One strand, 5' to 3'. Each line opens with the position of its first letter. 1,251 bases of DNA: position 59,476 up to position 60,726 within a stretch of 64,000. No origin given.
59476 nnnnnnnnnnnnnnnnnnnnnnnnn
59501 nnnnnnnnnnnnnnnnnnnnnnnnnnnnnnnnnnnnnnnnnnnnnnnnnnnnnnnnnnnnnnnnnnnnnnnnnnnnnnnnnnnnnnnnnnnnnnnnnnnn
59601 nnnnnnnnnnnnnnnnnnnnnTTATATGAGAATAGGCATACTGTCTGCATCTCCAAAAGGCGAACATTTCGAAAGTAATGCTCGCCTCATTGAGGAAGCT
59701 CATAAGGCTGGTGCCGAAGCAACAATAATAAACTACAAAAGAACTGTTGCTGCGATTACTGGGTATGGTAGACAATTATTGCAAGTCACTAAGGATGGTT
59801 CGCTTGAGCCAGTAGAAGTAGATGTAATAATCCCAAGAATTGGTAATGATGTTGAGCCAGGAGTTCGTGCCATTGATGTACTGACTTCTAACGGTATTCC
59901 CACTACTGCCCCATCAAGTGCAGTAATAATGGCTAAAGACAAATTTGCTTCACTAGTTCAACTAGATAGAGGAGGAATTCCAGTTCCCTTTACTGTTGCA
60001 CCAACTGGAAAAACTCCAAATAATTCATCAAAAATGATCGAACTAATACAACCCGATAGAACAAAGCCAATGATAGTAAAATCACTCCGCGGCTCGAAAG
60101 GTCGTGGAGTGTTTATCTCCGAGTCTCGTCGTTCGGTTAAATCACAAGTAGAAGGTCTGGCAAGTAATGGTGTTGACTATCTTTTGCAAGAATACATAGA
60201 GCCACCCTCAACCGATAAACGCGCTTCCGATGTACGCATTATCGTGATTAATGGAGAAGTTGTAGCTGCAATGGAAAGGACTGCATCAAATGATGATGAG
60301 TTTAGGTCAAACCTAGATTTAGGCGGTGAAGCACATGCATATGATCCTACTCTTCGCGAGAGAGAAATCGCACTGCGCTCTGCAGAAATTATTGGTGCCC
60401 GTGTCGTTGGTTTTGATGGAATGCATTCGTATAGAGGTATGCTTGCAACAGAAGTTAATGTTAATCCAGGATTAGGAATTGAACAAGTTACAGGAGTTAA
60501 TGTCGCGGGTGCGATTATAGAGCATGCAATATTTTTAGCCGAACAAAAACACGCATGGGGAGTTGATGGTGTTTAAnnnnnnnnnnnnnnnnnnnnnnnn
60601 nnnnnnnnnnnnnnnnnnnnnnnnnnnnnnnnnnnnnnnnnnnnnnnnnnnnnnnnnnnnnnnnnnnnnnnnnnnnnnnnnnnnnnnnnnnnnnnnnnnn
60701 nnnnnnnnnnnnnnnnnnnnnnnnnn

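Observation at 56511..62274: Uncharacterised, translationally coupled operon: giant MPE-motif protein + RimK-type ATP-grasp + PPP-type phosphatase + PP2C-type phosphatase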

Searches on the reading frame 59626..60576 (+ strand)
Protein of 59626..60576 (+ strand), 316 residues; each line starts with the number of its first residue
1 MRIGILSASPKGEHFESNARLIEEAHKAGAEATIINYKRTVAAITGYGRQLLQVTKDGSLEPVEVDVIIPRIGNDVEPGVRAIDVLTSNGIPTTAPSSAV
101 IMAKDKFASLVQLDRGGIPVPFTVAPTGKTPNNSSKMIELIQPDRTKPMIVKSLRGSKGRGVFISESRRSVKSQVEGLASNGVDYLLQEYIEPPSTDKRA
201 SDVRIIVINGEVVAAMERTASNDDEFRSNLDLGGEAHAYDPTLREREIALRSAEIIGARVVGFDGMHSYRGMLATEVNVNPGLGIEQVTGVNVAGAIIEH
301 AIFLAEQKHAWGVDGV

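Call 3: search_protein_families(library=pfam, proteins=[window:59626-60576:+], max_evalue=0.1)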
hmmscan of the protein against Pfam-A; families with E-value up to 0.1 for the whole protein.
window:59626-60576:+ (316 aa): 7 families
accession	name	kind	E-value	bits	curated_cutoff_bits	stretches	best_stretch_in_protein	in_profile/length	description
PF08443.16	RimK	-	8e-38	130.4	21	1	103-299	1-186/188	RimK-like ATP-grasp domain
PF02955.21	GSH-S_ATP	-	5e-17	62.3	23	1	135-289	22-171/175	Prokaryotic glutathione synthetase, ATP-grasp domain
PF18030.7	Rimk_N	-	2.1e-08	34.8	26.4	1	1-99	1-93/94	RimK PreATP-grasp domain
PF03133.20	TTL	-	5.5e-05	23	20.1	1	94-195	13-110/292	Tubulin-tyrosine ligase family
PF14397.11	ATPgrasp_ST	-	5.7e-05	22.9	31.4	1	96-176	12-93/278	Sugar-transfer associated ATP-grasp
PF14398.11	ATPgrasp_YheCD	-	0.00012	21.9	26.8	1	179-246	103-173/255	YheC/D like ATP-grasp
PF02655.19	ATP-grasp_3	-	0.00047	20.7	23.2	1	103-215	1-97/160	ATP-grasp domain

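Call 4: search_protein_families(library=ncbifam, proteins=[window:59626-60576:+], max_evalue=0.1)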
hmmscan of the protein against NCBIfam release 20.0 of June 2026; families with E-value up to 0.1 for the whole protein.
window:59626-60576:+ (316 aa): 19 families
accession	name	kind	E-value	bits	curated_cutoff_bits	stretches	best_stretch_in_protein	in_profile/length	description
TIGR00768.1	rimK_fam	subfamily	4e-50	170.7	143.4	1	17-301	12-276/276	RimK family alpha-L-glutamate ligase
NF007764.0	PRK10446.1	equivalog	9.6e-41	140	331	1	17-301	14-286/300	30S ribosomal protein S6--L-glutamate ligase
NF040720.1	MptN_Meth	equivalog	2.2e-29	102.4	350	1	3-301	2-290/291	tetrahydromethanopterin:alpha-L-glutamate ligase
TIGR02144.1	LysX_arch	equivalog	3.8e-29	101.7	275.6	1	58-304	41-278/281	lysine biosynthesis protein LysX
NF003573.0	PRK05246.1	equivalog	1.6e-18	66.5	272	1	145-299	153-307/316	glutathione synthase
NF009110.0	PRK12458.1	subfamily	1.1e-16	60.8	408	1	123-267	145-286/349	glutathione synthetase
TIGR01380.1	glut_syn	equivalog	4.1e-16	58.9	299.05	1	144-299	151-306/312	glutathione synthase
TIGR04443.1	F420_CofF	equivalog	1.3e-14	53.9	300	1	84-300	71-277/283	coenzyme gamma-F420-2:alpha-L-glutamate ligase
TIGR04356.1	grasp_GAK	hypoth_equivalog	4.2e-13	49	300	1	17-302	12-284/287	GAK system ATP-grasp enzyme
TIGR02068.2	cya_phycin_syn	equivalog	4.5e-08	31.6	850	1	96-220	204-316/862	cyanophycin synthetase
NF009402.0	PRK12767.1-1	equivalog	9e-08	31.3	218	1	89-218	98-220/329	carbamoyl phosphate synthase-like protein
NF010623.0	PRK14016.1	subfamily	4e-07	28.6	877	1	99-220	208-317/871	cyanophycin synthetase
NF004680.0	PRK06019.1-6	equivalog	1.2e-06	27.5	327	1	82-190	93-196/405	5-(carboxyamino)imidazole ribonucleotide synthase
NF038074.1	fam_STM4014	hypoth_equivalog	1.4e-06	27.9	175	2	92-170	103-179/349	STM4014 family protein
NF002563.0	PRK02186.1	subfamily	4.6e-05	21.8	625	1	85-192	88-189/890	argininosuccinate lyase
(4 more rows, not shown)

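Call 5: search_protein_families(library=padloc, proteins=[window:59626-60576:+], max_evalue=0.1)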
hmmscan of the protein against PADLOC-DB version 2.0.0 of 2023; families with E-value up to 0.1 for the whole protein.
window:59626-60576:+ (316 aa): 0 families

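Call 6: search_protein_families(library=phrogs, proteins=[window:59626-60576:+], max_evalue=0.1)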
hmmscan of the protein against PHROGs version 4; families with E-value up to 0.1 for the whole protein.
window:59626-60576:+ (316 aa): 2 families
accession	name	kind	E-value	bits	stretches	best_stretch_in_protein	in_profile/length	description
phrog_2599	-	moron, auxiliary metabolic gene and host takeover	4.8e-11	43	1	97-293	111-299/708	ribosomal protein S6 glutaminyl transferase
phrog_17470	-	unknown function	0.085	11.8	0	35-119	88-169/755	-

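Call 64: search_solved_structures(query=window:59626-60576:+, max_evalue=0.00001)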
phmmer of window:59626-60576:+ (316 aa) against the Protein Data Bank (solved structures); distinct sequences matched with E-value up to 0.00001: 9.
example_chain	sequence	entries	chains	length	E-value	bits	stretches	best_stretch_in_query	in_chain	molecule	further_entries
5zct_A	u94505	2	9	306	9e-35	123.8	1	65-299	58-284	Ribosomal protein S6--L-glutamate ligase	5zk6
4iwx_A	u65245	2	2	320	1.1e-34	123.6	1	65-299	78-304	Ribosomal protein S6 modification protein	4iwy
7qyr_A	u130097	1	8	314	3.4e-34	121.9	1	1-300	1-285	Probable alpha-L-glutamate ligase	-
7qys_A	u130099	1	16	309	3.5e-34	121.9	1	1-300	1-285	Probable alpha-L-glutamate ligase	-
1uc8_A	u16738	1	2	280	5.7e-14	55.5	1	77-305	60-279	lysine biosynthesis enzyme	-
1uc9_A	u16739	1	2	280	7.2e-14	55.2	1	77-305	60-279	lysine biosynthesis enzyme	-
3vpd_A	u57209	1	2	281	9.9e-14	54.8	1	77-302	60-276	Ribosomal protein S6 modification protein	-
5k2m_A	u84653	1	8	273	3.4e-13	53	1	52-305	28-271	RimK-related lysine biosynthesis protein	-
3vpb_A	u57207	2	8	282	9.9e-09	38.3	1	84-300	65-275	Putative acetylornithine deacetylase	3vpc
